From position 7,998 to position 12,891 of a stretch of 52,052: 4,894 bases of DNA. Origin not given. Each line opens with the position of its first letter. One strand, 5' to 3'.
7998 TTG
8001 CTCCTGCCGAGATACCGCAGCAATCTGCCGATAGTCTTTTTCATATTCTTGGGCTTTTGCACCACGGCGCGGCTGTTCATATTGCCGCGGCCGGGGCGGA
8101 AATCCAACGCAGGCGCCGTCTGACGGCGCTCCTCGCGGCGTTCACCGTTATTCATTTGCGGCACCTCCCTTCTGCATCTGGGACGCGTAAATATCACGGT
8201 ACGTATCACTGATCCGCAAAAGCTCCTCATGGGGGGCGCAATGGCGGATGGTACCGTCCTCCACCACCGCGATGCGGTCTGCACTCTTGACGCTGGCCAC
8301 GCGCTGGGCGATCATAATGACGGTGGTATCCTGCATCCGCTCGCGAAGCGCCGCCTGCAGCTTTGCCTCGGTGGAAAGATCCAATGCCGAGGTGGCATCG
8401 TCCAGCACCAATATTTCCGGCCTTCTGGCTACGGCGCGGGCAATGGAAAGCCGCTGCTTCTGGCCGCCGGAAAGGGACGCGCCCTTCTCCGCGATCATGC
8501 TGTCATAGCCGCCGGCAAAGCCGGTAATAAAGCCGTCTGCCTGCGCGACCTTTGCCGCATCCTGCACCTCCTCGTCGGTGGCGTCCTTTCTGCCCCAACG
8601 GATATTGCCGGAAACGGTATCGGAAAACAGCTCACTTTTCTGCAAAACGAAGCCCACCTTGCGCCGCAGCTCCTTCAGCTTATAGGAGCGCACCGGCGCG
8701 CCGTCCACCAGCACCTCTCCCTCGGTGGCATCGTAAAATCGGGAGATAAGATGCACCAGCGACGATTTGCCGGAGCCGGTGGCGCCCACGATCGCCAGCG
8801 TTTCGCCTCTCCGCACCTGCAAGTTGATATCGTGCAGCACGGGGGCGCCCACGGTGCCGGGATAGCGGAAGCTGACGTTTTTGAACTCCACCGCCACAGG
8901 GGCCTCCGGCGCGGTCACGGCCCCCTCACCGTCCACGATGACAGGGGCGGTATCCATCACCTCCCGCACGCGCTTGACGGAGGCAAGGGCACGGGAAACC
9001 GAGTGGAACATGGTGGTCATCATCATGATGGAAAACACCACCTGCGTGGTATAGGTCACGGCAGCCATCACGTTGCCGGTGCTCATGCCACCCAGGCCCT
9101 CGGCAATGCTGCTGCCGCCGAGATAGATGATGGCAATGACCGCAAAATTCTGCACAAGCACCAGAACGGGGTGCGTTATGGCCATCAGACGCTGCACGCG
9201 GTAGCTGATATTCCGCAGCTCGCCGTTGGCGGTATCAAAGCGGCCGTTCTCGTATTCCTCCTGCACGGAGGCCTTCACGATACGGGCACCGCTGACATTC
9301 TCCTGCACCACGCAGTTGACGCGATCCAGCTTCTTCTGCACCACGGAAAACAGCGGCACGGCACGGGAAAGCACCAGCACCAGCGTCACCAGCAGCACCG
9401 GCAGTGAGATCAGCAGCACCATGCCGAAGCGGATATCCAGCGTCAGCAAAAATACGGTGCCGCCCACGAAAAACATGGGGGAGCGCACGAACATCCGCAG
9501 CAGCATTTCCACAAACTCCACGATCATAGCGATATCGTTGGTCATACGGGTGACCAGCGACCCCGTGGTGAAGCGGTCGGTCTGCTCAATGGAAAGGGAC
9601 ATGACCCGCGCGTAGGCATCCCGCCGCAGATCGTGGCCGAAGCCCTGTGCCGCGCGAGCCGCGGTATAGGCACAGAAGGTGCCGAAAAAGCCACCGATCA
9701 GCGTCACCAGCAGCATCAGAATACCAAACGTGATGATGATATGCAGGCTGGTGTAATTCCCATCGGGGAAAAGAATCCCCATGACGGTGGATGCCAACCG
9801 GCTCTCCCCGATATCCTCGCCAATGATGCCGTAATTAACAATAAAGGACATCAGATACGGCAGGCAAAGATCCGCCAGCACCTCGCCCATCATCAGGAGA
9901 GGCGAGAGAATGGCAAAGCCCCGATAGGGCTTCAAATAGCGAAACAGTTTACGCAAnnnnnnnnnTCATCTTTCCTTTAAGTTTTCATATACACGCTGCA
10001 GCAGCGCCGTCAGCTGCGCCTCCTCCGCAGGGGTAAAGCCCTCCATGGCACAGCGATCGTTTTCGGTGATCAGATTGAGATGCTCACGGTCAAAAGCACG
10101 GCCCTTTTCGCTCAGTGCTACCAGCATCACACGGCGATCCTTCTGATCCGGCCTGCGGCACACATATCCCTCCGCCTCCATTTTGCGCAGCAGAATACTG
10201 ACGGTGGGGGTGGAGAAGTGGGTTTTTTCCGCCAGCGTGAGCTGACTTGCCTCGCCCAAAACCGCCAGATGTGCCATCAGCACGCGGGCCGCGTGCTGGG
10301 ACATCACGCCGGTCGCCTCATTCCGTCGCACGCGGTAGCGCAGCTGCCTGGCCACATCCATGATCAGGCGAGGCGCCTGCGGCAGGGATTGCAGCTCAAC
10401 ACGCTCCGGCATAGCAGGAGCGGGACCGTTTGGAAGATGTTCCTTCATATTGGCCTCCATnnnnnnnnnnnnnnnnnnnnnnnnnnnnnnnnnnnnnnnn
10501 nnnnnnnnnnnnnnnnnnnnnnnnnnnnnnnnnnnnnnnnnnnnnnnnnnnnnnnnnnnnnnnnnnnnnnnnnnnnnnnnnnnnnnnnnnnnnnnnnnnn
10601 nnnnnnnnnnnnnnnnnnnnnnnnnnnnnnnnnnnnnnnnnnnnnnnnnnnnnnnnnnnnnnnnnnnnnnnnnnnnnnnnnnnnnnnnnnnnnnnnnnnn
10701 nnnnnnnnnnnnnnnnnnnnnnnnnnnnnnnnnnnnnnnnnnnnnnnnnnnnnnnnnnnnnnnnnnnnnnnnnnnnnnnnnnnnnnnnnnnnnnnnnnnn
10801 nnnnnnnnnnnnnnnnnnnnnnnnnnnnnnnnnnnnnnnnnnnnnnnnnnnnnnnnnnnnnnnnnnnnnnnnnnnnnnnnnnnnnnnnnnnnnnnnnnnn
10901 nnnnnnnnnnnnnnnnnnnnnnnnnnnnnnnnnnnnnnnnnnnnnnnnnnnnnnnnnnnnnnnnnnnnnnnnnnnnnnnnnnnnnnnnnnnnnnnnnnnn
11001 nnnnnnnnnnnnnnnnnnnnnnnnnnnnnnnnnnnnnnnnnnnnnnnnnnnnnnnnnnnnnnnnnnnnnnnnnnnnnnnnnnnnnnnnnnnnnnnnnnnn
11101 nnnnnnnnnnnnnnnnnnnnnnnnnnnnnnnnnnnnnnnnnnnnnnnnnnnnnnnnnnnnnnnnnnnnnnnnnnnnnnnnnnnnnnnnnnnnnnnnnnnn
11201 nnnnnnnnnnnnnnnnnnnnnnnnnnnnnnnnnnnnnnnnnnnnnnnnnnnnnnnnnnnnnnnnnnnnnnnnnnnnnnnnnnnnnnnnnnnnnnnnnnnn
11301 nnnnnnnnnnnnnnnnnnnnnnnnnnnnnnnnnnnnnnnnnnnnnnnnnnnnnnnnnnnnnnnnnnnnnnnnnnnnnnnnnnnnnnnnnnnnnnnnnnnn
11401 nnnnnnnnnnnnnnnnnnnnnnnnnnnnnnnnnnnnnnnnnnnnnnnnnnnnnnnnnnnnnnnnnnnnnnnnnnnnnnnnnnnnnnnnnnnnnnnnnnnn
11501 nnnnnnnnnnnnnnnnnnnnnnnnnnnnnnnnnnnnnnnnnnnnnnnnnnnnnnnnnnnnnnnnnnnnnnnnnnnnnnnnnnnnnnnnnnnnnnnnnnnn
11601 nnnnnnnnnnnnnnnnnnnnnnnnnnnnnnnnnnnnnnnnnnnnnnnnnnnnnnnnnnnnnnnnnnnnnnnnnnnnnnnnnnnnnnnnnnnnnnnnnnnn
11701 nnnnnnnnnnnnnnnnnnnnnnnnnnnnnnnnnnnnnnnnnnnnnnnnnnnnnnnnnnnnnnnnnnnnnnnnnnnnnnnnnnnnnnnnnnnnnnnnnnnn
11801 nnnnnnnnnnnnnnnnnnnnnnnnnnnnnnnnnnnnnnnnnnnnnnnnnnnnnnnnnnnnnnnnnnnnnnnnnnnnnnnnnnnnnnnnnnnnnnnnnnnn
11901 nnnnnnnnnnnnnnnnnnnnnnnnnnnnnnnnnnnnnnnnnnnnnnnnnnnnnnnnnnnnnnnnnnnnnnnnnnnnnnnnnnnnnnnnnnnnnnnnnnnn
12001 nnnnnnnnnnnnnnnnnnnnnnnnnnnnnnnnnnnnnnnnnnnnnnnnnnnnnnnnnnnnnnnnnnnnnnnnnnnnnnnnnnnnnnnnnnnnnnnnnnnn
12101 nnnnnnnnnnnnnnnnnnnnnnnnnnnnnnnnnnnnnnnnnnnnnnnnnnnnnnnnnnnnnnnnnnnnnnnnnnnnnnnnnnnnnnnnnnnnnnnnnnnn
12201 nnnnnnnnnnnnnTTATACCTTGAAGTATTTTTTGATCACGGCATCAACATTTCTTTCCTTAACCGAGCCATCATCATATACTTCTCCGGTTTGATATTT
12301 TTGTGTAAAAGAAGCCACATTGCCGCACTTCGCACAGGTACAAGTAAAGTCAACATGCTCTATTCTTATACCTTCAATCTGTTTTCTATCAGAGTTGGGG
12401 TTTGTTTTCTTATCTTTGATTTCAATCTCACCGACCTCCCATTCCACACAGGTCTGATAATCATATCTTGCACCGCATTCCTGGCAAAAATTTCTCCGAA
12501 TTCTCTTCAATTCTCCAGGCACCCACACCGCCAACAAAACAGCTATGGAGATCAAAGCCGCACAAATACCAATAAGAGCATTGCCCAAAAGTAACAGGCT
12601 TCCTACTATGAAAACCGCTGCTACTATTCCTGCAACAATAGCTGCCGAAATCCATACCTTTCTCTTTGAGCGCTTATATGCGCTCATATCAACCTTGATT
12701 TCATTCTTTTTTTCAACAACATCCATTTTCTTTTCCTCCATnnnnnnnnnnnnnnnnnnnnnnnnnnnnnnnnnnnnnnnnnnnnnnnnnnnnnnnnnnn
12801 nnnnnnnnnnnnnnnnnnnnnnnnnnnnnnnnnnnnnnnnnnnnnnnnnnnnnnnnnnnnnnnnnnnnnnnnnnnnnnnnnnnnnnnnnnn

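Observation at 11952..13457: AT-rich 1.3-kb cassette inserted into the 3' end of spoIVB, bracketed by a perfect 65-bp direct repeat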

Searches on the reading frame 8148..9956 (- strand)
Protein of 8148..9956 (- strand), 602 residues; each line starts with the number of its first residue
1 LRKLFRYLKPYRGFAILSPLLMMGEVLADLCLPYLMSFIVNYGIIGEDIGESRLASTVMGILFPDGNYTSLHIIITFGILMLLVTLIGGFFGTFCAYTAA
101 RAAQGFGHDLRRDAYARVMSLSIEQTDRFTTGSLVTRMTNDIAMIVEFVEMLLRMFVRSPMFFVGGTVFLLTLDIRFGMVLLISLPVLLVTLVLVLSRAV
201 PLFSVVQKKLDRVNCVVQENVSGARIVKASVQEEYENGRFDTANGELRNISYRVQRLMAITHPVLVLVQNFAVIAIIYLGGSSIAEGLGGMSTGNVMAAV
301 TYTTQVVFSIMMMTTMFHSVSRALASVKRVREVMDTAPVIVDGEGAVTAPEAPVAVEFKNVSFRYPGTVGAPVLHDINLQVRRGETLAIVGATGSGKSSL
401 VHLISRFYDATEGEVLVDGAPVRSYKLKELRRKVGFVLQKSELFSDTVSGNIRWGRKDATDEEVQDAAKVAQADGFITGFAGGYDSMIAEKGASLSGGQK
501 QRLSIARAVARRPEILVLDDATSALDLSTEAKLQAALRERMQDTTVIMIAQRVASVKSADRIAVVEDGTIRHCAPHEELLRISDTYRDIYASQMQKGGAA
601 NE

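Call 10: search_protein_families(library=pfam, proteins=[window:8148-9956:-], max_evalue=0.01)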
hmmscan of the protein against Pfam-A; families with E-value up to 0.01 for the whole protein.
window:8148-9956:- (602 aa): 6 families
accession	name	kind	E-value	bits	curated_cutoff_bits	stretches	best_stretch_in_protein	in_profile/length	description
PF00664.28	ABC_membrane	-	7.7e-35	121.3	28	1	54-309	21-273/274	ABC transporter transmembrane region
PF00005.33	ABC_tran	-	1.6e-32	113.4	25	1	374-523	1-137/137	ABC transporter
PF02463.25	SMC_N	-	6.3e-09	36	40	1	407-565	103-211/220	RecF/RecN/SMC N terminal domain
PF13191.12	AAA_16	-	4.4e-05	24.5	32.6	1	380-547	18-165/167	AAA ATPase domain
PF20703.3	nSTAND1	-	0.0068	16.5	27.1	0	380-408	29-59/379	Novel STAND NTPase 1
PF01935.23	DUF87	-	0.0087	16.6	23.2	0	387-405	26-44/220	Helicase HerA, central domain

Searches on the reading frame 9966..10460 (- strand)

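Call 10: search_protein_families(library=pfam, proteins=[window:9966-10460:-], max_evalue=0.01)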
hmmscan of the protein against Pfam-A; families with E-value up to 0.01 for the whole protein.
window:9966-10460:- (164 aa): 7 families
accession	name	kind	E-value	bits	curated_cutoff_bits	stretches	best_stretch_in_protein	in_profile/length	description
PF12802.13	MarR_2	-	2.5e-09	37.6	27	1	58-110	8-60/61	MarR family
PF01047.28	MarR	-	3.7e-08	33.6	24.6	1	61-111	8-58/59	MarR family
PF22381.2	Staph_reg_Sar_Rot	-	1.9e-05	25.1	27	1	70-121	25-79/85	Transcriptional regulator SarA/Rot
PF13463.12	HTH_27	-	3.1e-05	24.6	22.2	1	77-120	25-68/68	Winged helix DNA-binding domain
PF13601.12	HTH_34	-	6e-05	23.6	27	1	61-127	5-72/80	Winged helix DNA-binding domain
PF13412.12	HTH_24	-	8.9e-05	22.4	21.9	1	70-100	17-47/48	Winged helix-turn-helix DNA-binding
PF24034.1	DUF7343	-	0.0015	18.8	27.6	1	68-100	16-48/62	Domain of unknown function (DUF7343)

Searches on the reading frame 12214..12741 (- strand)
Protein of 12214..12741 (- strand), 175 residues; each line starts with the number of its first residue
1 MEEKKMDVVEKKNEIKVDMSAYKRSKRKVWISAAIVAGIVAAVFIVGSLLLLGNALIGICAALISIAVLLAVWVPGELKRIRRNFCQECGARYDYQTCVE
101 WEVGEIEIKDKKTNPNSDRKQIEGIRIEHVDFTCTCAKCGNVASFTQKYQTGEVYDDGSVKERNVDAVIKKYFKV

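Call 10: search_protein_families(library=pfam, proteins=[window:12214-12741:-], max_evalue=0.01)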
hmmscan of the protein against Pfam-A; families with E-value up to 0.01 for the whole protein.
window:12214-12741:- (175 aa): 0 families

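Call 11: search_protein_families(library=phrogs, proteins=[window:12214-12741:-], max_evalue=0.01)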
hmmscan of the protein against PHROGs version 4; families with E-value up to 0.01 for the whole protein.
window:12214-12741:- (175 aa): 0 families

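Call 12: search_protein_families(library=padloc, proteins=[window:12214-12741:-], max_evalue=0.01)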
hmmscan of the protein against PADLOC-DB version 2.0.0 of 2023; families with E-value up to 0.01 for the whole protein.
window:12214-12741:- (175 aa): 1 family
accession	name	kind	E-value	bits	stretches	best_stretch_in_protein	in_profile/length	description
PDLC03810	RTasSLATT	-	0.00032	18.6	1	3-71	15-83/194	DRT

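Call 14: find_encoding_contigs(protein=window:12214-12741:-, flank=10000, max_places=10)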
Protein window:12214-12741:- (175 aa): no gene with exactly this product is on record in the collection.

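Call 94: find_homologous_proteins(query=window:12214-12741:-, max_evalue=0.001)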
Query window:12214-12741:- (175 aa): 14 proteins with E <= 0.001 among 221 candidates.
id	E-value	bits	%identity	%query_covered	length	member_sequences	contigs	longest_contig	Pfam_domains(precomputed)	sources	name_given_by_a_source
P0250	2.7e-107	374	100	97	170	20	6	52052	-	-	-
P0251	1.5e-83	296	73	100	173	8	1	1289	-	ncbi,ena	-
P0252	4.1e-83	295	73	100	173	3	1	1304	-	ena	-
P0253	5.5e-83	295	71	98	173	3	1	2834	-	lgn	-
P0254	1.8e-82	293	72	98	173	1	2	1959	-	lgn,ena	-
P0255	6.2e-80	285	72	100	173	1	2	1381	-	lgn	-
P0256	2.5e-77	276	71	100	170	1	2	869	-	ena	-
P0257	1.7e-74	267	66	100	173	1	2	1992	-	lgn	-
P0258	1.7e-69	251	65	96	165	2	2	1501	-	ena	-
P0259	2.2e-69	250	65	91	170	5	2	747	-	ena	-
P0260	3.3e-68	247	64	90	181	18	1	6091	-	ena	-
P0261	2.8e-60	221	58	100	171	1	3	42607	-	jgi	-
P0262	4.8e-58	213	57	100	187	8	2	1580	-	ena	-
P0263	3.4e-48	181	51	99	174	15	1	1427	-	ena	-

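Call 105: predict_structure(alignment_id=A3)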
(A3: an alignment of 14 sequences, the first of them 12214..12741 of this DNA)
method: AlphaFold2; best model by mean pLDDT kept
length: 175 residues; sequences in the alignment: 14
mean_pLDDT: 82.4   pTM: 0.64
mean pLDDT of the five models: 82.4, 81.9, 77.7, 75.9, 64.0
residues with pLDDT >= 90: 22; 70-90: 136; 50-70: 5; < 50: 12
segments of 3 or more residues with pLDDT < 50: 1-12
pLDDT, mean of each block of 10 residues (from residue 1): 39 64 88 91 89 85 88 87 87 83 87 81 88 89 90 86 84 76
secondary structure, 60 per line:
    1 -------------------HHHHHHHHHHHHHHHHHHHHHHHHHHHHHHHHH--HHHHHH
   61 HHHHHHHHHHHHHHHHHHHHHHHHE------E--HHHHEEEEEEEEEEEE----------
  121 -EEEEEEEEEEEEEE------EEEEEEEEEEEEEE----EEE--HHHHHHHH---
elements in order: H20-52 H55-84 H95-98 E99-110 E122-135 E142-155 E160-162 H165-172

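Call 109: fold_search(model_id=the predicted structure, library=pdb)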
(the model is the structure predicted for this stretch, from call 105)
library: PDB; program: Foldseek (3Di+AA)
matches with E <= 10: 596; with E <= 0.001: 0
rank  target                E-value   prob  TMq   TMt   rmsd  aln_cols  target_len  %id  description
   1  4nhr                  1.1e-01  0.63  0.23  0.28   7.1        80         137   15  Crystal structure of the outer membrane lipopolysaccharide transport protein LptE (RlpB) (released 2014-07-16)
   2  4n4r_B                1.1e-01  0.18  0.18  0.20  11.3        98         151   14  Structure basis of lipopolysaccharide biogenesis (released 2014-06-25)
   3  9i97_B                1.2e-01  0.16  0.19  0.20   9.2       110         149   14  Cryo-EM structure of Shigella flexneri LptDE in complex with a Bicyclic Peptide binder (Compound 12) (released 2025-10-15)
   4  5iv9_B                1.3e-01  0.18  0.17  0.19  11.1        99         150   15  The LPS Transporter LptDE from Klebsiella pneumoniae, full-length (released 2016-05-18)
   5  8exy_C                1.4e-01  0.63  0.24  0.05   4.8        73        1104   12  M. tuberculosis RNAP paused complex with B. subtilis NusG and GMPCPP (released 2023-02-01)
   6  8ehq_C                1.4e-01  0.63  0.24  0.05   4.8        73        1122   12  Mycobacterium tuberculosis paused transcription complex with Bacillus subtilis NusG (released 2023-02-01)
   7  9q8n_B                1.4e-01  0.14  0.17  0.19   9.7       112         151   13  Cryo-EM structure of Shigella flexneri LptDE bound by a Bicyclic peptide molecule (Compound 16) (released 2025-10-15)
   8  9fz5_B                1.5e-01  0.35  0.19  0.22  11.0        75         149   15  Cryo-EM structure of LptDE-YedD complex from Escherichia Coli (released 2025-04-09)
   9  1x0t                  1.6e-01  0.41  0.21  0.31  17.6       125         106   18  Crystal structure of ribonuclease P protein Ph1601p from Pyrococcus horikoshii OT3 (released 2005-11-15)
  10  9ia2_B                1.6e-01  0.20  0.18  0.20   8.4        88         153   12  LpDEM from Escherichia coli (released 2025-12-10)
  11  7rxu                  1.7e-01  0.44  0.25  0.32  10.1       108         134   13  Crystal structure of Cj1090c (released 2022-08-31)
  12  5woe_MODEL_1_A        2.1e-01  0.93  0.21  0.29   4.9        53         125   11  Solution structure of the sorting nexin 25 phox-homology domain (released 2018-08-08)
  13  9i9z_B                2.1e-01  0.15  0.20  0.22   9.1       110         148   14  LpDE from Escherichia coli (released 2025-12-10)
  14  7hqq_B                2.1e-01  0.06  0.12  0.09  16.9       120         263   14  PanDDA analysis group deposition -- Crystal Structure of FatA in complex with Z1198147845 (released 2025-08-13)
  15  5iv8_D                2.2e-01  0.23  0.18  0.20  10.8        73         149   15  The LPS Transporter LptDE from Klebsiella pneumoniae, core complex (released 2016-05-18)
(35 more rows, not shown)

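Call 110: fold_search(model_id=the predicted structure, library=viral)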
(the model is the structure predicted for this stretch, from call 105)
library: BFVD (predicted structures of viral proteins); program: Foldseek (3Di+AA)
matches with E <= 10: 1075; with E <= 0.001: 0
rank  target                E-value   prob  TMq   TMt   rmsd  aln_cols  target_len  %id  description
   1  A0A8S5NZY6            8.1e-03  1.00  0.26  0.18   5.9        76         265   18  Uncharacterized protein [Myoviridae sp. ctLnO19]
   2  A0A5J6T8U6            9.1e-03  0.99  0.28  0.14   4.3        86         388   17  (no name in the UniProt tables at hand)
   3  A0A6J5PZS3            1.2e-02  0.87  0.26  0.27  12.7       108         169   11  Essential recombination function protein [uncultured Caudovirales phage]
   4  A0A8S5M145            2.1e-02  0.72  0.21  0.18   6.4        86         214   16  ERF superfamily protein [Siphoviridae sp. ctLAw30]
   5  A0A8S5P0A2            2.2e-02  0.82  0.20  0.09   8.0        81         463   18  Uncharacterized protein [Myoviridae sp. ctLnO19]
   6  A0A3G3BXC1            2.5e-02  0.97  0.26  0.16   4.5        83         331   12  (no name in the UniProt tables at hand)
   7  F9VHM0                2.7e-02  0.25  0.14  0.13  11.0        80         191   19  (no name in the UniProt tables at hand)
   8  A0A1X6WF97            3.6e-02  0.97  0.25  0.54   4.5        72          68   12  (no name in the UniProt tables at hand)
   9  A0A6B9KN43            3.6e-02  0.60  0.26  0.26  16.0       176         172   10  (no name in the UniProt tables at hand)
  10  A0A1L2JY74            3.8e-02  0.54  0.19  0.25  14.3       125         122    9  Uncharacterized protein [Aeribacillus phage AP45]
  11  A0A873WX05            4.6e-02  0.94  0.19  0.43   6.4        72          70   11  Uncharacterized protein [Providencia phage PSTCR4]
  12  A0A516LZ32            4.6e-02  0.91  0.24  0.21   5.1        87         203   13  (no name in the UniProt tables at hand)
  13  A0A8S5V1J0            4.8e-02  0.35  0.21  0.18  11.7       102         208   15  Uncharacterized protein [Myoviridae sp. ctJ2i1]
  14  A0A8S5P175            5.1e-02  0.90  0.25  0.17   6.0        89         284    9  Uncharacterized protein [Myoviridae sp. ctLnO19]
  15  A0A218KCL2            6.5e-02  0.38  0.20  0.13   7.2        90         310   19  (no name in the UniProt tables at hand)
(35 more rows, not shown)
